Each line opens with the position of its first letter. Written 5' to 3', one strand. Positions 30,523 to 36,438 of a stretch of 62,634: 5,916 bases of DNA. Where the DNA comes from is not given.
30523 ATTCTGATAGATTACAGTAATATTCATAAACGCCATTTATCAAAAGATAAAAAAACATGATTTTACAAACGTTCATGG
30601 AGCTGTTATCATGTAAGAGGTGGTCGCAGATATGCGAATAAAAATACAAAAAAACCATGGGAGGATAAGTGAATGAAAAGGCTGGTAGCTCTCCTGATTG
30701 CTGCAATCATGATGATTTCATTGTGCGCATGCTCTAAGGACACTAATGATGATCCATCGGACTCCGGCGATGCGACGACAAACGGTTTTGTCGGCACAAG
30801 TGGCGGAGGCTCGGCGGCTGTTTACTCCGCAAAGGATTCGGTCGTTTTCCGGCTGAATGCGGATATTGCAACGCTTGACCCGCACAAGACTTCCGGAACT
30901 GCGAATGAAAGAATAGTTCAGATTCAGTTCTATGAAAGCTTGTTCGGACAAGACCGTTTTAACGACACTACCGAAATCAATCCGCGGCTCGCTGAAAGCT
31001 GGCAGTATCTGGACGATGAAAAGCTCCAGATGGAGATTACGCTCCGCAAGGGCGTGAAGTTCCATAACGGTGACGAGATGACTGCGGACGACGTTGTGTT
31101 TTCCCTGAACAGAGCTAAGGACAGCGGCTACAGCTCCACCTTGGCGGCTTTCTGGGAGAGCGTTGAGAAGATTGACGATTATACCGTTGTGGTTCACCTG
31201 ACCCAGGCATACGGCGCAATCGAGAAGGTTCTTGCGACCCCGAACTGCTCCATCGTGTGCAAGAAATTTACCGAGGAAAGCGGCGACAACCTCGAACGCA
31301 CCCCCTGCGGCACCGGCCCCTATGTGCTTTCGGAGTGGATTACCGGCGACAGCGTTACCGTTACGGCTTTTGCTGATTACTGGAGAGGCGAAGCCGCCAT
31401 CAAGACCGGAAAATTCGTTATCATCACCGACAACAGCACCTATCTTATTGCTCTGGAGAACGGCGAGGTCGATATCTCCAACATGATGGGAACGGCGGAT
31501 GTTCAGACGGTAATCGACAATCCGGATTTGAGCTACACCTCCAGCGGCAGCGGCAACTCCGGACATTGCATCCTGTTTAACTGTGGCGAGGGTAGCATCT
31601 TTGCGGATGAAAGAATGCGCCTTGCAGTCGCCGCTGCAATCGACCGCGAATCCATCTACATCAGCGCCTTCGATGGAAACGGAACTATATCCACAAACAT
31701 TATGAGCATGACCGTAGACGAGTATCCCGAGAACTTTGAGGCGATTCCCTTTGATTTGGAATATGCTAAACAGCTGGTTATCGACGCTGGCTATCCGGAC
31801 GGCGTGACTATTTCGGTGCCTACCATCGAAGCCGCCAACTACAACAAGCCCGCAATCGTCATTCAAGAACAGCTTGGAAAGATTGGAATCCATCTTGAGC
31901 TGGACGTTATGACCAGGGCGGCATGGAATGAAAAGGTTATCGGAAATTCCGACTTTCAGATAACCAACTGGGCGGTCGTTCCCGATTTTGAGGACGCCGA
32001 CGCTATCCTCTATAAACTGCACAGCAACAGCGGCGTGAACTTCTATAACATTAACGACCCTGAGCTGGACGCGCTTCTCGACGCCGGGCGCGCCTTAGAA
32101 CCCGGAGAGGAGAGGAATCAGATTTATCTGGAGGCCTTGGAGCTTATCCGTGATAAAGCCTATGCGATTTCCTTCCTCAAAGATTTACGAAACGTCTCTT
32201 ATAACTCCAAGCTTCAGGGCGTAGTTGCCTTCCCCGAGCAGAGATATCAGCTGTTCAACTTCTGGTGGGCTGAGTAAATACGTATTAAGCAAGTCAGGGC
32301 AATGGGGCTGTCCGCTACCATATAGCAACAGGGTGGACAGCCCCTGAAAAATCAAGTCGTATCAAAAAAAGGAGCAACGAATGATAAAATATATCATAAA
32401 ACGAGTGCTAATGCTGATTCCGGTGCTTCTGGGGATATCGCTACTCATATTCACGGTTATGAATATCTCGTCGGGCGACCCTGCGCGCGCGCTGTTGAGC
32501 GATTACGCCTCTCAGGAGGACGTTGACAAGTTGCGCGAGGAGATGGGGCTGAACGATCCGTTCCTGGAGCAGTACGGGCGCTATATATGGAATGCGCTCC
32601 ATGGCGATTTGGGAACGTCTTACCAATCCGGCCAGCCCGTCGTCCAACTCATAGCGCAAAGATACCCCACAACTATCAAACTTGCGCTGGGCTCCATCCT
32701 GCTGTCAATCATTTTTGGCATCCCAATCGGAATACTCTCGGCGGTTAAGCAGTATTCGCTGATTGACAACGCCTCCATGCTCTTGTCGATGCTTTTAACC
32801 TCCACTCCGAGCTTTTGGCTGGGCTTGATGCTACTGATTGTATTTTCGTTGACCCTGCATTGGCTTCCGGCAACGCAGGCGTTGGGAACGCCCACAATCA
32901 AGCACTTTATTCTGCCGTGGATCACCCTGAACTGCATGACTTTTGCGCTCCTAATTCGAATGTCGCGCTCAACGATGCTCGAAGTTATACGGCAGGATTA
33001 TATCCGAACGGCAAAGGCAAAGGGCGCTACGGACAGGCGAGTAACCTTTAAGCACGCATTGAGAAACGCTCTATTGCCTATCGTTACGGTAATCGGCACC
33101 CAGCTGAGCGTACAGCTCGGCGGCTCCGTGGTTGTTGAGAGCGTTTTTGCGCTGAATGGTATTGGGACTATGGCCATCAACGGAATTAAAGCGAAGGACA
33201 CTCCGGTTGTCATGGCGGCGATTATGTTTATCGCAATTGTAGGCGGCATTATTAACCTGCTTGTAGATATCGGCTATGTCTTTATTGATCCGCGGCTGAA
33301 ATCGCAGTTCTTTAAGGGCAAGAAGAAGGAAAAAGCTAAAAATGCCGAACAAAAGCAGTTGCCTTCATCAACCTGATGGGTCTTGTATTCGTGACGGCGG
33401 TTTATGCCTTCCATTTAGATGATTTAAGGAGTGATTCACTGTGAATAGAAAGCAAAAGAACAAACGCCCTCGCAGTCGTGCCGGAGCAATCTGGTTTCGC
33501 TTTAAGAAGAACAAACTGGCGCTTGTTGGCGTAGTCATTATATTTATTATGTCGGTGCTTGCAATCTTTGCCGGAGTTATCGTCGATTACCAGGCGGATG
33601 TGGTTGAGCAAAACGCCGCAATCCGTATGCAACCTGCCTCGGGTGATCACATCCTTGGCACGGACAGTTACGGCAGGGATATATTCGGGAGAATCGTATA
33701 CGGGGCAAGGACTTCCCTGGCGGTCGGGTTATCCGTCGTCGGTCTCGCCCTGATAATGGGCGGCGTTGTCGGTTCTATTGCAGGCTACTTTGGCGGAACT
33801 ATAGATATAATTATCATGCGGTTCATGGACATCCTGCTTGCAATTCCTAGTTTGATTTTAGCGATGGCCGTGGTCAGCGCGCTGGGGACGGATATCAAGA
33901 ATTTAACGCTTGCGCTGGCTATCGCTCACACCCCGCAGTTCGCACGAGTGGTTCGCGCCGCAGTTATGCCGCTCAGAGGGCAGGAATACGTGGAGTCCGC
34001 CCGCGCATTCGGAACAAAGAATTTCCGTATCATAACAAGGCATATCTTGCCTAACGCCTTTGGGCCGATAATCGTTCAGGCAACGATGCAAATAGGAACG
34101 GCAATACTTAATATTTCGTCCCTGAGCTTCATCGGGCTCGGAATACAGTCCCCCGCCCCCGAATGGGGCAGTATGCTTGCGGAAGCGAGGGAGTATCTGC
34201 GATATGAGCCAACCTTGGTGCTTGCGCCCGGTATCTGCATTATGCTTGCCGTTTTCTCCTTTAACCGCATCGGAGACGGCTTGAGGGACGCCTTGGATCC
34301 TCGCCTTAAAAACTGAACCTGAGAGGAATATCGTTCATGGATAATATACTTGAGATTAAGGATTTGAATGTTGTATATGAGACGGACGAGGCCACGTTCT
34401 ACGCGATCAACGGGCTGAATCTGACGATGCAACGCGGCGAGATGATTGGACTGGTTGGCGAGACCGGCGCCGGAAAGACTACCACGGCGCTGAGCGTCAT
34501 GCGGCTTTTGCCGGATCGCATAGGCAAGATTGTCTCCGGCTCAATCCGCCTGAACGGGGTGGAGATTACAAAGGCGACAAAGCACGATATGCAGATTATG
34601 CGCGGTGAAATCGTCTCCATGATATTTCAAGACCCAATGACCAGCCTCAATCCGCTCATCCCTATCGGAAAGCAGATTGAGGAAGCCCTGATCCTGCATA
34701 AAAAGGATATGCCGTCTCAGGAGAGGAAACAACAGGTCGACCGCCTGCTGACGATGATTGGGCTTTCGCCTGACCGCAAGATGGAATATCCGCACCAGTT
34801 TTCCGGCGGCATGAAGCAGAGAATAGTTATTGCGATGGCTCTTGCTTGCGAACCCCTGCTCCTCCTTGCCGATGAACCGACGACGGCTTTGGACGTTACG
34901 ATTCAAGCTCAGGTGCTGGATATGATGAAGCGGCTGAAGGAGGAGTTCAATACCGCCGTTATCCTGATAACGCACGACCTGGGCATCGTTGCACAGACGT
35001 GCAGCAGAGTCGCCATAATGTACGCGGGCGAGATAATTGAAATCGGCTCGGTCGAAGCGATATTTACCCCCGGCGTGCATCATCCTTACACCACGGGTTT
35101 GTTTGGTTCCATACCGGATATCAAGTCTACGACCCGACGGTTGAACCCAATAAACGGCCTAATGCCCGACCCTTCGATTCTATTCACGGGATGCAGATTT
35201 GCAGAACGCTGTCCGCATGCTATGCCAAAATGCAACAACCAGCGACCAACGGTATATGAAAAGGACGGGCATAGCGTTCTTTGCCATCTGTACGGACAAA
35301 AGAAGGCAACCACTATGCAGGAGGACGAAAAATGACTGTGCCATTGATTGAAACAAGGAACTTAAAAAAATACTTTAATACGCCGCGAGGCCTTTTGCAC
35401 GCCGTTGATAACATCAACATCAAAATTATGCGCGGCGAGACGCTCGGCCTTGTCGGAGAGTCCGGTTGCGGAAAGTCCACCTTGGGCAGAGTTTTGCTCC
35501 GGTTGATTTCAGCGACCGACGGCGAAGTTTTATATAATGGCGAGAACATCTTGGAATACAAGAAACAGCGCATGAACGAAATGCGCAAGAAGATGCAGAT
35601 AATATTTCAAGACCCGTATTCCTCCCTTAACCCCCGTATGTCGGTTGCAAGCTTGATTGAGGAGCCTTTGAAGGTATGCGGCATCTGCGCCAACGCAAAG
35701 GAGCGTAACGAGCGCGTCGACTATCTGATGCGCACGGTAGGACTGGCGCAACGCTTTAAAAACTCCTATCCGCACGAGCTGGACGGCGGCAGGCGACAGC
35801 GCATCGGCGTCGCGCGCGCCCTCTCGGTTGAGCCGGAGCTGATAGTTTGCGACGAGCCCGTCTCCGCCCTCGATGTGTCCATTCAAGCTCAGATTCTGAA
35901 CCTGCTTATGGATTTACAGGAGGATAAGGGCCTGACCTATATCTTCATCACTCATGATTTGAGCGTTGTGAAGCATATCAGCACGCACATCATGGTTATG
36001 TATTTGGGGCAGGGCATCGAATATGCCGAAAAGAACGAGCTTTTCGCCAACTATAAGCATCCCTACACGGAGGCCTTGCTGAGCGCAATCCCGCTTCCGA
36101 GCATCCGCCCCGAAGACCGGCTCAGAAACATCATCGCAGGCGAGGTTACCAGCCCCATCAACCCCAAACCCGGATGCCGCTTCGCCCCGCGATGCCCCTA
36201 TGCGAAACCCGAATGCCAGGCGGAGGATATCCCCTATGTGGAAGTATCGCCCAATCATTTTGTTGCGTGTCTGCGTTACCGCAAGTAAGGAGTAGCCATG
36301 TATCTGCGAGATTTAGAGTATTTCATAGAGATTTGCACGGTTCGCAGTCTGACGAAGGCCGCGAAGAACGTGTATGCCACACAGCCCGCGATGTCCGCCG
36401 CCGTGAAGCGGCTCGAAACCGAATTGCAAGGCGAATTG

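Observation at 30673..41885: LysR-linked block with a Dpp-type importer, four RraA/HMG-aldolase-fold paralogues, a creatininase-family protein and an M20 amidohydrolase: candidate undescribed catabolic system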

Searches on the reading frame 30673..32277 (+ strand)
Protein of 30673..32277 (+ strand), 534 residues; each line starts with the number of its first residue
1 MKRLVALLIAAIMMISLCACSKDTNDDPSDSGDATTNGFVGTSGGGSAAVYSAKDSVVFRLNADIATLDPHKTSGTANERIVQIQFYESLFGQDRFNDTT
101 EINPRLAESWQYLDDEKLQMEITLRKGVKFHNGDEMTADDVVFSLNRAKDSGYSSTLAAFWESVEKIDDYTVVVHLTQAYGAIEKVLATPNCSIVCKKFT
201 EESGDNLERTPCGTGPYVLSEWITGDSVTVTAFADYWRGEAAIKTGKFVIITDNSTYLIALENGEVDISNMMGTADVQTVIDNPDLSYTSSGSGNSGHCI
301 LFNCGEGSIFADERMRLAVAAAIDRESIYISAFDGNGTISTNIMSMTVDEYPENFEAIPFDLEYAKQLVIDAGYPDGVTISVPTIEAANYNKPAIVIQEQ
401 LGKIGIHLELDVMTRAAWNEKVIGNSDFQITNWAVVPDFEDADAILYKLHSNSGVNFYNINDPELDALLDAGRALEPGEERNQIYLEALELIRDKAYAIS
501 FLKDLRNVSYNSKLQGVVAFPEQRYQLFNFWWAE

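Call 4: search_protein_families(library=pfam, proteins=[window:30673-32277:+], max_evalue=0.01)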
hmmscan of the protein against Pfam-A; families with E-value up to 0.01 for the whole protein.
window:30673-32277:+ (534 aa): 1 family
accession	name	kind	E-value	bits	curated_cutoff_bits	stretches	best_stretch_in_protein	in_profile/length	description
PF00496.27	SBP_bac_5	-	9.5e-78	262.3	32.4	1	101-455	1-366/368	Bacterial extracellular solute-binding proteins, family 5 Middle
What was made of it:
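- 30673..32277 (+): Family-5 solute-binding lipoprotein of the Dpp/Opp-type importer (lipobox ...SLCAC). PF00496 at 262 bits (call 4).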

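Call 5: search_protein_families(library=ncbifam, proteins=[window:30673-32277:+], max_evalue=0.01)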
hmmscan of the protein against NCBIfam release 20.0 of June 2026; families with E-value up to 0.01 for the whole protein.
window:30673-32277:+ (534 aa): 13 families
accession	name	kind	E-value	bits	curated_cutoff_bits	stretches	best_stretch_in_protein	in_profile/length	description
NF011942.0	PRK15413.1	equivalog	7.9e-44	150.2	594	1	47-522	21-501/512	glutathione ABC transporter substrate-binding protein GsiB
NF045468.1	Opp5A_nikA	equivalog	1.8e-42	145.5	600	1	52-525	15-480/488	nickel ABC transporter substrate-binding protein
TIGR02294.1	nickel_nikA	equivalog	3.1e-37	128.2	393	1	53-514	4-483/501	nickel ABC transporter substrate-binding protein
NF045467.1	Opp4A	equivalog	5.9e-36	123.8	650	1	17-522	1-546/556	oligopeptide ABC transporter substrate-binding protein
NF011689.0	PRK15109.1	equivalog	1.1e-32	113.5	560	1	55-520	34-526/547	ABC transporter substrate-binding protein SapA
NF043070.1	DppA_dipep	equivalog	7e-31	107.4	1005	1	73-499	48-501/535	dipeptide ABC transporter periplasmic-binding protein DppA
NF047575.1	opine_bind_CntA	exception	6.5e-30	104.2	800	1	51-410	33-409/535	staphylopine-dependent metal ABC transporter substrate-binding lipoprotein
TIGR04028.1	SBP_KPN_01854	hypoth_equivalog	3.8e-26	91.7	468.5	1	98-518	40-494/509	TIGR04028 family ABC transporter substrate-binding protein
NF011684.0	PRK15104.1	equivalog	2.7e-21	75.9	947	2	164-496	162-502/543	oligopeptide ABC transporter substrate-binding protein OppA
NF007287.0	PRK09755.1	equivalog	2.9e-16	59.4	1098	2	57-160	33-133/535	ABC transporter substrate-binding protein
NF010149.0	PRK13626.1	equivalog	3e-15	55.9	476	1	85-251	149-304/552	HTH-type transcriptional regulator SgrR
NF005249.0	PRK06760.1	subfamily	0.00071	19.2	287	0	1-30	1-31/223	hypothetical protein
NF050142.1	PG1828_fam_lipo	equivalog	0.0016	19.1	50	1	1-32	1-33/59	PG1828 family lipoprotein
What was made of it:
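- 30673..32277 (+): It falls below every NCBIfam equivalog cutoff; the best hits are GsiB, NikA and Opp4A (call 5).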

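Call 24: search_solved_structures(query=window:30673-32277:+, max_evalue=1e-10)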
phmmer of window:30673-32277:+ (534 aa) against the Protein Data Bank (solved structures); distinct sequences matched with E-value up to 1e-10: 84 (the best 60 are shown).
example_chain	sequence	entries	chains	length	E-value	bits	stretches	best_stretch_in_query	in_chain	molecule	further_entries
5u4o_A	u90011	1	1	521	1.5e-46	162.3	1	35-496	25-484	ABC transporter substrate-binding protein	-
3tpa_A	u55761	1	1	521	1.2e-40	142.8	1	100-521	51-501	Heme-binding protein A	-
6hlx_A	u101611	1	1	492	2e-38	135.4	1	57-502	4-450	AgaA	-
1uqw_A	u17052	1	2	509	6.2e-36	127.2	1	47-424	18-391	PUTATIVE BINDING PROTEIN YLIB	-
7kz8_A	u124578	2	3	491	3.4e-35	124.8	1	62-495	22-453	Peptide/nickel transport system substrate-binding protein AapF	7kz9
6tfq_A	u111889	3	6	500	5.6e-35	124.1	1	62-510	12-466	ABC transporter substrate-binding protein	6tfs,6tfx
3m8u_A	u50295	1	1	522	8.2e-35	123.5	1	98-505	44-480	Heme-binding protein A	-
8upi_A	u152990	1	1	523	3.6e-33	118.1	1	58-416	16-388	Peptide ABC transporter substrate-binding protein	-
6ofq_A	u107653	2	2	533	8.7e-33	116.8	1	57-516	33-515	Heme-binding protein A / AI-2 binding protein A | Heme-binding protein A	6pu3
1xoc_A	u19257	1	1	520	2e-32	115.7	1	99-532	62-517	Oligopeptide-binding protein appA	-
8caw_A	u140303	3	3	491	2.5e-31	112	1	67-500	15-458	Agrocinopine utilization periplasmic binding protein AccA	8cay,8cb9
8c6r_A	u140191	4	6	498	2.6e-31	112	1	67-501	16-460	Agrocinopine utilization periplasmic binding protein AccA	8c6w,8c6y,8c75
8c6u_A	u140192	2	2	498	1.7e-30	109.3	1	67-499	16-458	Agrocinopine utilization periplasmic binding protein AccA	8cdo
5isu_A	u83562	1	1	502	2.1e-30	109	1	57-519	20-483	Lmo0135 protein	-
8cke_A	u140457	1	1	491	2.9e-29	105.2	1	67-412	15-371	ABC transporter substrate-binding protein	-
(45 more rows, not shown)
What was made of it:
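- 30673..32277 (+): Best PDB hits are 5u4o, HbpA, AgaA and GsiB/YliB (call 24).
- The best NCBIfam hit of the SBP is GsiB, and its PDB hits include the glutathione binders HbpA and YliB (calls 5, 24).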

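Call 36: find_encoding_contigs(protein=window:30673-32277:+, flank=10000, max_places=2)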
Protein window:30673-32277:+ (534 aa): 1 contig read that carries it; 1 place shown.
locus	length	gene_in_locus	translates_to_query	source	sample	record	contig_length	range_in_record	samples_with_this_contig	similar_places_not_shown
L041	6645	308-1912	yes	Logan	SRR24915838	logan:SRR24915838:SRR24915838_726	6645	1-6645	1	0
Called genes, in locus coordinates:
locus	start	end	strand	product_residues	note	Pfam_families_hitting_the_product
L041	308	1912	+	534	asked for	PF00496:SBP_bac_5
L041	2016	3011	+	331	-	PF19300:BPD_transp_1_N, PF00528:BPD_transp_1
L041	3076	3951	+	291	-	PF12911:OppC_N, PF00528:BPD_transp_1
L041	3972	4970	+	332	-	PF00005:ABC_tran, PF13304:AAA_21 (weak), PF08352:oligo_HPY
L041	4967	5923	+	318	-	PF00005:ABC_tran, PF13304:AAA_21 (faint), PF08352:oligo_HPY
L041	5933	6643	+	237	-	?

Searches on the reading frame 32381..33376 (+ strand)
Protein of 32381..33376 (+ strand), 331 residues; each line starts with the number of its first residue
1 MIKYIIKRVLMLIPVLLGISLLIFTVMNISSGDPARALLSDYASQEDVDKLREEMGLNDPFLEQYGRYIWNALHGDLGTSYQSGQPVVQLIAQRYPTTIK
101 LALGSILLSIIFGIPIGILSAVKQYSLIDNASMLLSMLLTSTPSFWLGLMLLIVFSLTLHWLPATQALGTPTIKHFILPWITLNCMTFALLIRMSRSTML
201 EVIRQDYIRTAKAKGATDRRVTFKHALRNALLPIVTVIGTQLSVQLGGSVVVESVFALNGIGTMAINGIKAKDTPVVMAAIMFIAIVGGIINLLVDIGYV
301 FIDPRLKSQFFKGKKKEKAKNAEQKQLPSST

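Call 66: search_protein_families(library=pfam, proteins=[window:32381-33376:+], max_evalue=0.001)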
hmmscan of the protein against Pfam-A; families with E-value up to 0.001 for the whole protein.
window:32381-33376:+ (331 aa): 2 families
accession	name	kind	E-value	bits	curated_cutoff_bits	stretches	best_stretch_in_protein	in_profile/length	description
PF00528.27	BPD_transp_1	-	2.1e-36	125.8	26.4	1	113-307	1-183/184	Binding-protein-dependent transport system inner membrane component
PF19300.4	BPD_transp_1_N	-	1e-13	51.9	23.8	1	1-102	1-114/114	Binding-prot-dependent transport system membrane comp, N-term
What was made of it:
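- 32381..33376 (+): ABC permease (DppB-like). BPD_transp_1_N + BPD_transp_1 (call 66)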

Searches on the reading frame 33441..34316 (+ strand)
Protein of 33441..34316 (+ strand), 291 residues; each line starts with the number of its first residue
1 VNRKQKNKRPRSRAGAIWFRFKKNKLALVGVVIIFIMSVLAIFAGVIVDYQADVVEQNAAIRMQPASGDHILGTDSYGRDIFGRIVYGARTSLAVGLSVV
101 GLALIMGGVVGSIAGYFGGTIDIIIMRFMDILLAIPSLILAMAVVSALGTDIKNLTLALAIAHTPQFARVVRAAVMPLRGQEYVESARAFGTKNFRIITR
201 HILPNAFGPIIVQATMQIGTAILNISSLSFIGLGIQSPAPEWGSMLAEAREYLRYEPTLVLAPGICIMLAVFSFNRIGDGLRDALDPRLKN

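Call 66: search_protein_families(library=pfam, proteins=[window:33441-34316:+], max_evalue=0.001)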
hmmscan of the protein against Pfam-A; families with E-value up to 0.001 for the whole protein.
window:33441-34316:+ (291 aa): 2 families
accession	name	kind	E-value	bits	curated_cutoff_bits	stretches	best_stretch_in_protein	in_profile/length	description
PF00528.27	BPD_transp_1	-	1.7e-35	122.9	26.4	1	107-290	1-183/184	Binding-protein-dependent transport system inner membrane component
PF12911.12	OppC_N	-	3.9e-11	43.1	23.9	1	17-63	6-50/53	N-terminal TM domain of oligopeptide transport permease C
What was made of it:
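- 33441..34316 (+): ABC permease (DppC-like). OppC_N + BPD_transp_1 (call 66)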

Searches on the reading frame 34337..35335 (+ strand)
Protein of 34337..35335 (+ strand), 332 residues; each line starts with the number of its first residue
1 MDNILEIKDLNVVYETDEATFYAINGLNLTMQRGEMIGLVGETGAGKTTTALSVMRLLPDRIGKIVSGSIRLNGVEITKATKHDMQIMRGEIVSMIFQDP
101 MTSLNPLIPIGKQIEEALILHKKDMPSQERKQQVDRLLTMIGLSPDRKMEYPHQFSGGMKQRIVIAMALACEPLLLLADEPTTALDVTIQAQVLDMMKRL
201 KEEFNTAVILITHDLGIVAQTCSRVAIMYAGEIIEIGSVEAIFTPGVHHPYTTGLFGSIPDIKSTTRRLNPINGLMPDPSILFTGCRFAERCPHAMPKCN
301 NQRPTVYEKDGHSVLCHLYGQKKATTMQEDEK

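Call 66: search_protein_families(library=pfam, proteins=[window:34337-35335:+], max_evalue=0.001)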
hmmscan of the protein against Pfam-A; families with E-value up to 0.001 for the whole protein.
window:34337-35335:+ (332 aa): 4 families
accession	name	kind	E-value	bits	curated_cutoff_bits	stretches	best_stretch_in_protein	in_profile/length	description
PF00005.33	ABC_tran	-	2.5e-27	96.6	25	1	25-183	2-137/137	ABC transporter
PF08352.17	oligo_HPY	-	2.2e-17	63.6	27.1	1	234-299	1-65/65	Oligopeptide/dipeptide transporter, C-terminal region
PF13304.12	AAA_21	-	9.1e-07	29.7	27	1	113-218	199-303/304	AAA domain, putative AbiEii toxin, Type IV TA system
PF02463.25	SMC_N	-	6.7e-05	22.9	40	1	36-226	26-212/220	RecF/RecN/SMC N terminal domain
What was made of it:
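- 34337..35335 (+): ABC ATPase (DppD-like). ABC_tran + oligo_HPY (call 66)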

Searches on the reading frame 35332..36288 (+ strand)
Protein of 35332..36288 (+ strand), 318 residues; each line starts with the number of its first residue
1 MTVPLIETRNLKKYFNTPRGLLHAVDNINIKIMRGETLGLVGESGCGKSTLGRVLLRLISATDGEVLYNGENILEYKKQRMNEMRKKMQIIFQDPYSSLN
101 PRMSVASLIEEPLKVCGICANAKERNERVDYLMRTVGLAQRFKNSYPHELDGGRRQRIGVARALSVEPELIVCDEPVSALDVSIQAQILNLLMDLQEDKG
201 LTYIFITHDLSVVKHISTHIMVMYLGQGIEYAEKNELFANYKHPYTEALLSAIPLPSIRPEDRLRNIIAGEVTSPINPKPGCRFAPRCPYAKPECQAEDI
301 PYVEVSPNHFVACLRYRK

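Call 66: search_protein_families(library=pfam, proteins=[window:35332-36288:+], max_evalue=0.001)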
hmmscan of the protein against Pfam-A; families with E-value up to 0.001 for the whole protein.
window:35332-36288:+ (318 aa): 4 families
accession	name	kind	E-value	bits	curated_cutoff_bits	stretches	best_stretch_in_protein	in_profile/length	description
PF00005.33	ABC_tran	-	1.1e-29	104.2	25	1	26-177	2-136/137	ABC transporter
PF08352.17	oligo_HPY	-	1.1e-18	67.8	27.1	1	229-295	1-65/65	Oligopeptide/dipeptide transporter, C-terminal region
PF13304.12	AAA_21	-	2.1e-06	28.4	27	0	168-213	259-303/304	AAA domain, putative AbiEii toxin, Type IV TA system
PF13401.12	AAA_22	-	0.00051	20.8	27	0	40-206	10-121/130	AAA domain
